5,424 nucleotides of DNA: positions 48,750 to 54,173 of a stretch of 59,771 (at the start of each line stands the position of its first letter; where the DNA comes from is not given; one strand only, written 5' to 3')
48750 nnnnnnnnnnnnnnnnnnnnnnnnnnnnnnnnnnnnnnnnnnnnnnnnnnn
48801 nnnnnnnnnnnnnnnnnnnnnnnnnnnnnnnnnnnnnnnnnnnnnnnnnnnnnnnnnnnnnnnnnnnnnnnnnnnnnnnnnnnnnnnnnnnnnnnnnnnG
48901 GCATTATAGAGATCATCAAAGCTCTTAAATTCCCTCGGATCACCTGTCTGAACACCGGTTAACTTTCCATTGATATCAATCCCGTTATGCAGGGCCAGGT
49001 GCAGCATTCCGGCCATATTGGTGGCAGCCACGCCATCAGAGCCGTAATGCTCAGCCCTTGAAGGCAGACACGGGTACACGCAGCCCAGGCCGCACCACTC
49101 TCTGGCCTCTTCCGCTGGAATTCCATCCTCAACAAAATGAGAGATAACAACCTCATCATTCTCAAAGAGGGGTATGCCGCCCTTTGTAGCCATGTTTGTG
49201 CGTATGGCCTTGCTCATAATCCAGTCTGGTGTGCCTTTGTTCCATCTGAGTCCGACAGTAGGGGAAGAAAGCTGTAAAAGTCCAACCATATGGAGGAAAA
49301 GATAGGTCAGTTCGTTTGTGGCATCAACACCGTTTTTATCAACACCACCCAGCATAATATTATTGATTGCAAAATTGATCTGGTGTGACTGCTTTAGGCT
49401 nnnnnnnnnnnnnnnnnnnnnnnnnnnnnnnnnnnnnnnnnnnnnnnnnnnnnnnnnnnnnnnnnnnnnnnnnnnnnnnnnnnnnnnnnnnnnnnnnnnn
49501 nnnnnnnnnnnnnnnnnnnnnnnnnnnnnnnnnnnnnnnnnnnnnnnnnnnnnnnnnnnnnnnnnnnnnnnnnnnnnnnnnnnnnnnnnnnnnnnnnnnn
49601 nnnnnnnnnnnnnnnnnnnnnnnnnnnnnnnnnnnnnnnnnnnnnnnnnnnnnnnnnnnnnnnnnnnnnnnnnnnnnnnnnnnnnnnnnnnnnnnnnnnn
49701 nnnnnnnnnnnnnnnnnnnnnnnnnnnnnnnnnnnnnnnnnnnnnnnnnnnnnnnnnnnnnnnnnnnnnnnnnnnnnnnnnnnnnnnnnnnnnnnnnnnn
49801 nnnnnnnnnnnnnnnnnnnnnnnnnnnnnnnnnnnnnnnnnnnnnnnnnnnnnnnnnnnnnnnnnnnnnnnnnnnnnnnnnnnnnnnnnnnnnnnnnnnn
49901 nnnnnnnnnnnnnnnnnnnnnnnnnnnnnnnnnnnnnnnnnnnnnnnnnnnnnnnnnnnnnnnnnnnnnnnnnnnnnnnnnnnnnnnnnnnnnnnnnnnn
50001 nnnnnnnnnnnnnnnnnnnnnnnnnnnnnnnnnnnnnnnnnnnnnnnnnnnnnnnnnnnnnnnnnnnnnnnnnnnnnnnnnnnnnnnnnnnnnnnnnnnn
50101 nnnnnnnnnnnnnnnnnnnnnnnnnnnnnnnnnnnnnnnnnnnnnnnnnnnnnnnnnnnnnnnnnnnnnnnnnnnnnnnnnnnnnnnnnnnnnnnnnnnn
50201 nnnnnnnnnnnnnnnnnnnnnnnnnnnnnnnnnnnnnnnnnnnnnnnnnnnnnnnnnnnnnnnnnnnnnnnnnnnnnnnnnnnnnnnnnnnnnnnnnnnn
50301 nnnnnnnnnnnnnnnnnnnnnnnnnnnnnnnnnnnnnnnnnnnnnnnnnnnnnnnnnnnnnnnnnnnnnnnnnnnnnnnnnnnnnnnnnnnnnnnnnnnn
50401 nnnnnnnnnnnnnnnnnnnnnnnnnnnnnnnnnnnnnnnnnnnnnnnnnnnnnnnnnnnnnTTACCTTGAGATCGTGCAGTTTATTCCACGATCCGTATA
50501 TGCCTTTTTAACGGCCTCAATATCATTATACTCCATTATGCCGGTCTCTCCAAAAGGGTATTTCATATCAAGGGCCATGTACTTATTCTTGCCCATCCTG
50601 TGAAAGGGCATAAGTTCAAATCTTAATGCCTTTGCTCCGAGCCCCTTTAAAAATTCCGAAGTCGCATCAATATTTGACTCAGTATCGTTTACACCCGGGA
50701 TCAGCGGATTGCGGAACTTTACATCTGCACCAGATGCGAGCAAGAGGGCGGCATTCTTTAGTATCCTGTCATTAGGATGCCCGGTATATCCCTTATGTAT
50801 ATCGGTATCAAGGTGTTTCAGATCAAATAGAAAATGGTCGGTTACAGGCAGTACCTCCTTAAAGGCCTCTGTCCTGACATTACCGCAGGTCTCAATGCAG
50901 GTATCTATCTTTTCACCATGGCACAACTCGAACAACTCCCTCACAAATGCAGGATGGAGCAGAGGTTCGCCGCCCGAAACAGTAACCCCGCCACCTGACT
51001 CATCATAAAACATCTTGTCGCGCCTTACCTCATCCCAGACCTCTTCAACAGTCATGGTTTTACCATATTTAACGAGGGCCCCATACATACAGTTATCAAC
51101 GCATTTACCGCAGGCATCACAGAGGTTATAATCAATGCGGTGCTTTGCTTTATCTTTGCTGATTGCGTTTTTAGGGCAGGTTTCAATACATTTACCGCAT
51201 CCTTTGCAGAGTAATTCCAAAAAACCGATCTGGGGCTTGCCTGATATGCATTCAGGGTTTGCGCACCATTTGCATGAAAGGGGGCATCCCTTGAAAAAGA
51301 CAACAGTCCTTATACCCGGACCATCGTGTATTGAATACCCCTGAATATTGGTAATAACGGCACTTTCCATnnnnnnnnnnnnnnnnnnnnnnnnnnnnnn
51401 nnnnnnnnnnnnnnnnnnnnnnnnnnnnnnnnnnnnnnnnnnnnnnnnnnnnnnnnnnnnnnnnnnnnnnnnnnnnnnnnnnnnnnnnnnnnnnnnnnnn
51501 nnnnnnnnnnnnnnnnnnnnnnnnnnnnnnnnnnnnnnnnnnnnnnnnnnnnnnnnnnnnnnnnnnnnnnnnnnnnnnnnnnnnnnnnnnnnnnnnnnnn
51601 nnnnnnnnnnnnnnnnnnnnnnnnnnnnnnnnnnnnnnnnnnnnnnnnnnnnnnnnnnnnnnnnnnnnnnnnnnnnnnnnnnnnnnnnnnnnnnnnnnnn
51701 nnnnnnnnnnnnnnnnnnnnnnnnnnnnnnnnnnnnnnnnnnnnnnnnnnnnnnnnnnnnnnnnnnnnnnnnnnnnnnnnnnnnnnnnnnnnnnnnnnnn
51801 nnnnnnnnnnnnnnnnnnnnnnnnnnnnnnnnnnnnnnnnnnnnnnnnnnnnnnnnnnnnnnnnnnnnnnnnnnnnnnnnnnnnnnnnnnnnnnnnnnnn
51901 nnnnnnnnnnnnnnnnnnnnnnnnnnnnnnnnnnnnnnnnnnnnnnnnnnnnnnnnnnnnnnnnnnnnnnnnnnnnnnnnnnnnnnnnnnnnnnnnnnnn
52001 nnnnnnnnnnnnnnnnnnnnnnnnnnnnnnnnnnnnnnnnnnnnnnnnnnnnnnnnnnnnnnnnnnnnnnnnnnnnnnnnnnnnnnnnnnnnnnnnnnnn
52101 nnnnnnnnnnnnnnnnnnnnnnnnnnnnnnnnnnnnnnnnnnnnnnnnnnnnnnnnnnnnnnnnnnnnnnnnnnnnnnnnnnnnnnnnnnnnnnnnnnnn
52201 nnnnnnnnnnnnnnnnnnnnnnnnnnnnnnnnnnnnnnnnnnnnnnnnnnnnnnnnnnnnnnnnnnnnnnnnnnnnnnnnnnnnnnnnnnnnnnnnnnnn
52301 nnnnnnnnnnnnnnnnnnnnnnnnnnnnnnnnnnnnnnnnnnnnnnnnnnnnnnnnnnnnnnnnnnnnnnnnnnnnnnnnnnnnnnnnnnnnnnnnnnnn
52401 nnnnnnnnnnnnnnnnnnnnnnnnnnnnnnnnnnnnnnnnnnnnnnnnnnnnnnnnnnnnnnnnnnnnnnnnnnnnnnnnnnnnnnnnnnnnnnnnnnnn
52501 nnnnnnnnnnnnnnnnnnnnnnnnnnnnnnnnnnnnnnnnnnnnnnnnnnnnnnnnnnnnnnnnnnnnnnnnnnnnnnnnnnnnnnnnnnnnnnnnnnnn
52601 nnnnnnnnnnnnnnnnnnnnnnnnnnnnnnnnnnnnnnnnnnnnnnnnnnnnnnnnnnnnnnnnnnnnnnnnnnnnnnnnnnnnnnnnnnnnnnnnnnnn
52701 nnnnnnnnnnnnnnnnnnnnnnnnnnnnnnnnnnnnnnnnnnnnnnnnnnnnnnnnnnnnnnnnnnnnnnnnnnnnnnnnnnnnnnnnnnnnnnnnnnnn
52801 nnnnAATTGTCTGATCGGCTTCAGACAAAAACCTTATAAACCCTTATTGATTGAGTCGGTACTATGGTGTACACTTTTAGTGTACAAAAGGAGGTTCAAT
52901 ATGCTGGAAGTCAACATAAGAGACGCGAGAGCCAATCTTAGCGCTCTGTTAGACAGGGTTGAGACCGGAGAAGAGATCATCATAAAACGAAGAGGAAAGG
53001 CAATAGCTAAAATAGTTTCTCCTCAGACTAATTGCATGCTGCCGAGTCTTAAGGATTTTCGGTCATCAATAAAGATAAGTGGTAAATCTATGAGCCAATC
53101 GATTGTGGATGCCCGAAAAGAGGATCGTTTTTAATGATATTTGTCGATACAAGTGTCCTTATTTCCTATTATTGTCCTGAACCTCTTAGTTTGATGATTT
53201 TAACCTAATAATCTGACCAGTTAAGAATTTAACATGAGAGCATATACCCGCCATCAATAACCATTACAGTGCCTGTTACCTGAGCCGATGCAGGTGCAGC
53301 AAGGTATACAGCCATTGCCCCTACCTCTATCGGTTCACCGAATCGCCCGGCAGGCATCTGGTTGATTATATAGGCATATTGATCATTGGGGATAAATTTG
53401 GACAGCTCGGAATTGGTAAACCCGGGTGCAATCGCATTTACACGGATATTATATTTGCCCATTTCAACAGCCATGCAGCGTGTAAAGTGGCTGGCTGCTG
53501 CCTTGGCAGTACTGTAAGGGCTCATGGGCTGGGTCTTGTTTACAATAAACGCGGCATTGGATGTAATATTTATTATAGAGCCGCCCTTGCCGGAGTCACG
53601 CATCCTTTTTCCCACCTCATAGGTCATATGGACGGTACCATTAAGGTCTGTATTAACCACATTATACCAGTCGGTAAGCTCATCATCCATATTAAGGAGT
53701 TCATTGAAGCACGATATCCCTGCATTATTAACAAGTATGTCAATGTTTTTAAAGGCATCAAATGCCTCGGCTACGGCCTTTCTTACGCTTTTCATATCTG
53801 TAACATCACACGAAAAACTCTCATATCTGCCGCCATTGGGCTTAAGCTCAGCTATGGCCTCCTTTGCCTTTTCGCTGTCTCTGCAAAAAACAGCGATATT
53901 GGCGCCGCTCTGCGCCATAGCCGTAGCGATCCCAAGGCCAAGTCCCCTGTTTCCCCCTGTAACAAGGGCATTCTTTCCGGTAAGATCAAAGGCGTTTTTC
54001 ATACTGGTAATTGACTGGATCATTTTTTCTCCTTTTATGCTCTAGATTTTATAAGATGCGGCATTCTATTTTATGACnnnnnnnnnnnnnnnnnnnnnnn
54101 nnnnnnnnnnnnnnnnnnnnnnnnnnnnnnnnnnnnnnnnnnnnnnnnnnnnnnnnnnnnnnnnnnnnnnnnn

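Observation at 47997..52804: Glycyl radical enzyme with an atypical Cys loop (GCVYP), its activase and a dedicated membrane redox protein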

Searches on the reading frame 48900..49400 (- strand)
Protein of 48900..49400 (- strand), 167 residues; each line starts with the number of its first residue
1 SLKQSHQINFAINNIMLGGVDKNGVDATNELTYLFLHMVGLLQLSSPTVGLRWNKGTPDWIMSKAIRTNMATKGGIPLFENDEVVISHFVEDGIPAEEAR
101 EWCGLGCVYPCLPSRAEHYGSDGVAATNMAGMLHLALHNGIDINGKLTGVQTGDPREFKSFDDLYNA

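Call 10: search_solved_structures(query=window:48900-49400:-, show_alignments=5, max_evalue=0.01)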
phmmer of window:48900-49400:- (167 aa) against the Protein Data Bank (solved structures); distinct sequences matched with E-value up to 0.01: 31.
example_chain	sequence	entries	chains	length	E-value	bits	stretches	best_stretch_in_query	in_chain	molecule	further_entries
9rco_A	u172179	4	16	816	1.8e-21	80.1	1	12-166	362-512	Glycyl radical protein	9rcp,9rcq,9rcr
1r8w_A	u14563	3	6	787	3e-20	76.1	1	13-165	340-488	glycerol dehydratase | B12-independent glycerol dehydratase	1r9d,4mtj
7e7l_A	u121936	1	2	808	2.5e-18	69.8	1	12-165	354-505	Hydroxyphenylacetic acid decarboxylase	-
6vxc_A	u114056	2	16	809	3.6e-18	69.3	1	9-167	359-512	Trans-4-hydroxy-L-proline dehydratase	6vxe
5i2a_A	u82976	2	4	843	3.9e-18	69.2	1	12-165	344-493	Diol-dehydratase | Diol dehydratase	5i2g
9o8u_A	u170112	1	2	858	1.1e-17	67.7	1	17-166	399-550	1-methyl alkyl succinate synthase subunit MasD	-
7kq3_A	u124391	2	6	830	1.1e-17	67.7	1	15-167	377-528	Isethionate sulfite-lyase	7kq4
8iof_A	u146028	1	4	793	2.1e-17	66.8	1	14-165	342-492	Benzylsuccinate synthase alpha subunit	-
8id1_A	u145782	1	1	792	3.7e-17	66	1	13-164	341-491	Formate C-acetyltransferase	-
7vua_A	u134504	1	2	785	6e-17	65.3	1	14-166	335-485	HplG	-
5ymr_B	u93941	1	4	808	3.8e-16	62.7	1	15-167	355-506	Formate acetyltransferase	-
6lon_B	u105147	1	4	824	6.6e-16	61.9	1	15-167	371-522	PFL2/glycerol dehydratase family glycyl radical enzyme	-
8yjo_A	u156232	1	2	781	2e-14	57.1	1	15-140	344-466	Probable dehydratase PflD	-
5faw_A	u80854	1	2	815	8.7e-14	55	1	14-162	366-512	Choline trimethylamine-lyase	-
5fav_A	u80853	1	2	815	1.1e-13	54.7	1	14-162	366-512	Choline trimethylamine-lyase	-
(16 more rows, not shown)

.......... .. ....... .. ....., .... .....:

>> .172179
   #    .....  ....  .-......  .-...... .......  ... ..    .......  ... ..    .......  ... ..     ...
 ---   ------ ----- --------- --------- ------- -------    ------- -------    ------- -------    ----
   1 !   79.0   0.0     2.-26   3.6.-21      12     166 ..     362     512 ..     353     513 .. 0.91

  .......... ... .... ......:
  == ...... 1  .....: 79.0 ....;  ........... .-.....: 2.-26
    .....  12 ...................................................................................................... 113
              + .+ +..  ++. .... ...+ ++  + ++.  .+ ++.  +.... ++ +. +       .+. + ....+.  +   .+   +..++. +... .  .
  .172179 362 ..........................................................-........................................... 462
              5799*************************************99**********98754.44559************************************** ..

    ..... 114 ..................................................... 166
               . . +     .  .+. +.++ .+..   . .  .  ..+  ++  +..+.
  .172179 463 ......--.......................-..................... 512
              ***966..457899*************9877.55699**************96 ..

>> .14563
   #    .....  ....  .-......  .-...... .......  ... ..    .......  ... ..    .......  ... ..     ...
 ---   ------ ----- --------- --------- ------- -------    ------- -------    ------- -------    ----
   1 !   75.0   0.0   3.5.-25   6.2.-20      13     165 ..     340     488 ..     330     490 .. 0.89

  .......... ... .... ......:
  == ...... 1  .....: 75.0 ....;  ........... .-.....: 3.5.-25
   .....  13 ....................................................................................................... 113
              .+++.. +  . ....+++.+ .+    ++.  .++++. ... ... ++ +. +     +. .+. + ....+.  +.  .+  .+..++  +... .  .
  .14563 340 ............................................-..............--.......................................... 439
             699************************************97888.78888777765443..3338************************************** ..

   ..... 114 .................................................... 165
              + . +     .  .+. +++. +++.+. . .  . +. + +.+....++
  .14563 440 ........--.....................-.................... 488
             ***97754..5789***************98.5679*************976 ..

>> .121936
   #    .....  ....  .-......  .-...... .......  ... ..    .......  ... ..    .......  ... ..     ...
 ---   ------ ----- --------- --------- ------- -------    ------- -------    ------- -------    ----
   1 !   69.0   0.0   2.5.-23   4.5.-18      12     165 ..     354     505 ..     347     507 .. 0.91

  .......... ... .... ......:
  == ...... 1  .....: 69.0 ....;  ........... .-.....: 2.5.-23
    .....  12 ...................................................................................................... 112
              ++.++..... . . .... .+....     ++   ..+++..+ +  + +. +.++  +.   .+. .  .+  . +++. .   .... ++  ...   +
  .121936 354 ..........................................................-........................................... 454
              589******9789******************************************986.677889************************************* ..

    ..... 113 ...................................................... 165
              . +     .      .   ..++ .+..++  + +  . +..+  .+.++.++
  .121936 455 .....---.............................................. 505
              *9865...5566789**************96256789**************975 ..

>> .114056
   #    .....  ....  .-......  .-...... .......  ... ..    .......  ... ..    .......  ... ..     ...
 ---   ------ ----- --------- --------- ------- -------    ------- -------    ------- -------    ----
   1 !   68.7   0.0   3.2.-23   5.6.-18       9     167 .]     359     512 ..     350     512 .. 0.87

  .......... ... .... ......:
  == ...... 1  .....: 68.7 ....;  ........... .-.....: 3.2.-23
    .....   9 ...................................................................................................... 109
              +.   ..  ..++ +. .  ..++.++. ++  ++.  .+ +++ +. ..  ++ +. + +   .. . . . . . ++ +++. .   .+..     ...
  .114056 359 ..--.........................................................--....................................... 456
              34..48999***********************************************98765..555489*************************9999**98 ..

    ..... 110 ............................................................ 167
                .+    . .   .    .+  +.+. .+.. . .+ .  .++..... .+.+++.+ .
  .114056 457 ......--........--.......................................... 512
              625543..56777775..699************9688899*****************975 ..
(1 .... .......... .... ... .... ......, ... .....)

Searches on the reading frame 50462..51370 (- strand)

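Call 6: search_protein_families(library=ncbifam, proteins=[window:50462-51370:-])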
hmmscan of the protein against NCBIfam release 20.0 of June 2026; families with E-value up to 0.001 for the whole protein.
window:50462-51370:- (302 aa): 58 families (the best 25 are shown)
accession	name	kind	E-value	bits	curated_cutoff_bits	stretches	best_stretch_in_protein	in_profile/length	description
TIGR02494.1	PFLE_PFLC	subfamily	6.1e-102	340.8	174.35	1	6-292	1-290/293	glycyl-radical enzyme activating protein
NF043069.1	T4HPD_activ_SAM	equivalog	5.6e-99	331.3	425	1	4-300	2-297/299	trans-4-hydroxy-L-proline dehydratase activase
NF048010.1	SfplDhtActHpsHDes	equivalog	1.1e-92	310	430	1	4-288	6-295/298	(2S)-3-sulfopropanediol dehydratase activating enzyme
TIGR04395.1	cutC_activ_rSAM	equivalog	3.5e-88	295.9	360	1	3-299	4-305/309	choline TMA-lyase-activating enzyme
NF048008.1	SfplDhtActHpfHKleb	equivalog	2.3e-86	289.9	500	1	6-300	2-305/308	(2S)-3-sulfopropanediol dehydratase activating enzyme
NF033717.2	HPDL_rSAM_activ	equivalog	2.8e-84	283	420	1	3-300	3-305/311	4-hydroxyphenylacetate decarboxylase activase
NF033719.1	ind_deCO2_activ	equivalog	7.4e-82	275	425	1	5-300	2-302/302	indoleacetate decarboxylase activase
TIGR04003.1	rSAM_BssD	equivalog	2.7e-68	230.4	496.45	1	5-300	2-306/314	[benzylsuccinate synthase]-activating enzyme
NF007483.0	PRK10076.1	equivalog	1.1e-60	205.2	326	2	84-300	76-290/292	[formate-C-acetyltransferase]-activating enzyme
TIGR02493.1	PFLA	equivalog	1.7e-56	191.3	231.75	2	101-291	41-232/235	pyruvate formate-lyase-activating protein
TIGR04041.1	activase_YjjW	hypoth_equivalog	1.8e-56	191.6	250.2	1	4-265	2-247/276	YjjW family glycine radical enzyme activase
NF008356.0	PRK11145.1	equivalog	2.2e-46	158.1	375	2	100-297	45-243/246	pyruvate formate lyase 1-activating protein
TIGR02495.1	NrdG2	equivalog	2.1e-13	50.1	131.15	2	100-232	41-172/193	anaerobic ribonucleoside-triphosphate reductase activating protein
TIGR02700.1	flavo_MJ0208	hypoth_equivalog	8.7e-10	38.3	251.35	1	54-109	149-205/234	dihydromethanopterin reductase (acceptor)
TIGR02491.1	NrdG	equivalog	5.9e-09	36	126.1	1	6-42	2-38/154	anaerobic ribonucleoside-triphosphate reductase activating protein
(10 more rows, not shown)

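Call 7: search_protein_families(library=pfam, proteins=[window:50462-51370:-])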
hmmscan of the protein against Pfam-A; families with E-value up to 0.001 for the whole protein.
window:50462-51370:- (302 aa): 9 families
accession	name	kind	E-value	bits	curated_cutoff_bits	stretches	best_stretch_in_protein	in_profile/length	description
PF04055.27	Radical_SAM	-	2.5e-19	70.5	29.5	1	94-231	14-158/166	Radical SAM superfamily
PF13353.11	Fer4_12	-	1.1e-08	35.9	22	1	16-164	2-92/137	4Fe-4S single cluster domain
PF12837.12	Fer4_6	-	1.6e-08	34.6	25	2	78-99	3-24/24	4Fe-4S binding domain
PF00037.32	Fer4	-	4.9e-08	32.9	21.1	1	54-71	7-24/24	4Fe-4S binding domain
PF12838.12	Fer4_7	-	7e-08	33.3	27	1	55-98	2-52/52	4Fe-4S dicluster domain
PF13187.11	Fer4_9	-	1.7e-07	31.6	27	1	55-98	2-51/52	4Fe-4S dicluster domain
PF13237.11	Fer4_10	-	1.9e-07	31.3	25.5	1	54-94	8-52/53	4Fe-4S dicluster domain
PF13484.11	Fer4_16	-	0.0001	23.4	30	0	55-80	2-25/66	4Fe-4S double cluster binding domain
PF14697.11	Fer4_21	-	0.00032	21.2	35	1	54-94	7-51/59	4Fe-4S dicluster domain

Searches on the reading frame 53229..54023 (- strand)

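Call 6: search_protein_families(library=ncbifam, proteins=[window:53229-54023:-])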
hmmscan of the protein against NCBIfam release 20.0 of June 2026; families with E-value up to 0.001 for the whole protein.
window:53229-54023:- (264 aa): 236 families (the best 25 are shown)
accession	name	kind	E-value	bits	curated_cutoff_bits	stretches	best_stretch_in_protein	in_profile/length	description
NF006070.0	PRK08213.1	subfamily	1.7e-63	214.5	279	1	7-260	3-256/259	gluconate 5-dehydrogenase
NF005559.1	PRK07231.1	subfamily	2.1e-61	207.6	215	1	14-261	2-248/249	glucose 1-dehydrogenase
TIGR01830.1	3oxo_ACP_reduc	equivalog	6.5e-59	199.5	297.75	1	19-260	1-238/239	3-oxoacyl-[acyl-carrier-protein] reductase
NF004778.0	PRK06124.1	equivalog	4.9e-57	193.2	303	1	7-262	2-254/256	SDR family oxidoreductase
NF005390.0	PRK06935.1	equivalog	8.2e-57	192.5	369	1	9-261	8-256/258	2-dehydro-3-deoxy-D-gluconate 5-dehydrogenase KduD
NF004198.0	PRK05653.1-3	equivalog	1.9e-56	191.3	296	1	14-261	5-247/248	3-oxoacyl-ACP reductase FabG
NF005309.0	PRK06841.1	subfamily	2e-56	191.3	286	1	5-261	4-253/255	GolD/DthD family dehydrogenase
TIGR01832.1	kduD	equivalog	3.2e-55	187.3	338.85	1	12-261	1-246/248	2-dehydro-3-deoxy-D-gluconate 5-dehydrogenase KduD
NF009466.0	PRK12826.1-2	subfamily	3.9e-55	187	222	1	17-261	4-245/248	3-oxoacyl-ACP reductase FabG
NF004197.0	PRK05653.1-1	equivalog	6.1e-55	186.5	332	1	13-261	4-247/249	3-oxoacyl-ACP reductase FabG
NF004522.0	PRK05867.1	equivalog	1.2e-51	175.9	447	1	7-261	2-253/255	SDR family oxidoreductase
NF009384.0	PRK12743.1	equivalog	1.2e-51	175.4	264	1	16-262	6-249/258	SDR family oxidoreductase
NF005446.0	PRK07035.1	equivalog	1.6e-51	175.1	373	1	7-261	2-254/255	SDR family oxidoreductase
NF009464.0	PRK12824.1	subfamily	6.3e-50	170.1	269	1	17-261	3-243/245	3-oxoacyl-ACP reductase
NF053807.1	RhamDHLra1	equivalog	1.5e-49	169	400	1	14-261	2-248/252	L-rhamnose 1-dehydrogenase Lra1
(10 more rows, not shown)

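Call 7: search_protein_families(library=pfam, proteins=[window:53229-54023:-])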
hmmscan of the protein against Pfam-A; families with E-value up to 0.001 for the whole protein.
window:53229-54023:- (264 aa): 5 families
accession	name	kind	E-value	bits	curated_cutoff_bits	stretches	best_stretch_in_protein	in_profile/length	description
PF13561.12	adh_short_C2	-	2.2e-57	194.8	27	1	25-260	5-235/236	Enoyl-(Acyl carrier protein) reductase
PF00106.31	adh_short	-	1.6e-53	181.5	26.6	1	17-212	1-191/195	short chain dehydrogenase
PF08659.16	KR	-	1.8e-15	57.7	22.6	1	20-174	4-153/180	KR domain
PF01370.27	Epimerase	-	4.9e-06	26.6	20.9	1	19-201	1-176/240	NAD dependent epimerase/dehydratase family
PF16363.11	GDP_Man_Dehyd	-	1.5e-05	25.1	27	0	20-87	1-74/332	GDP-mannose 4,6 dehydratase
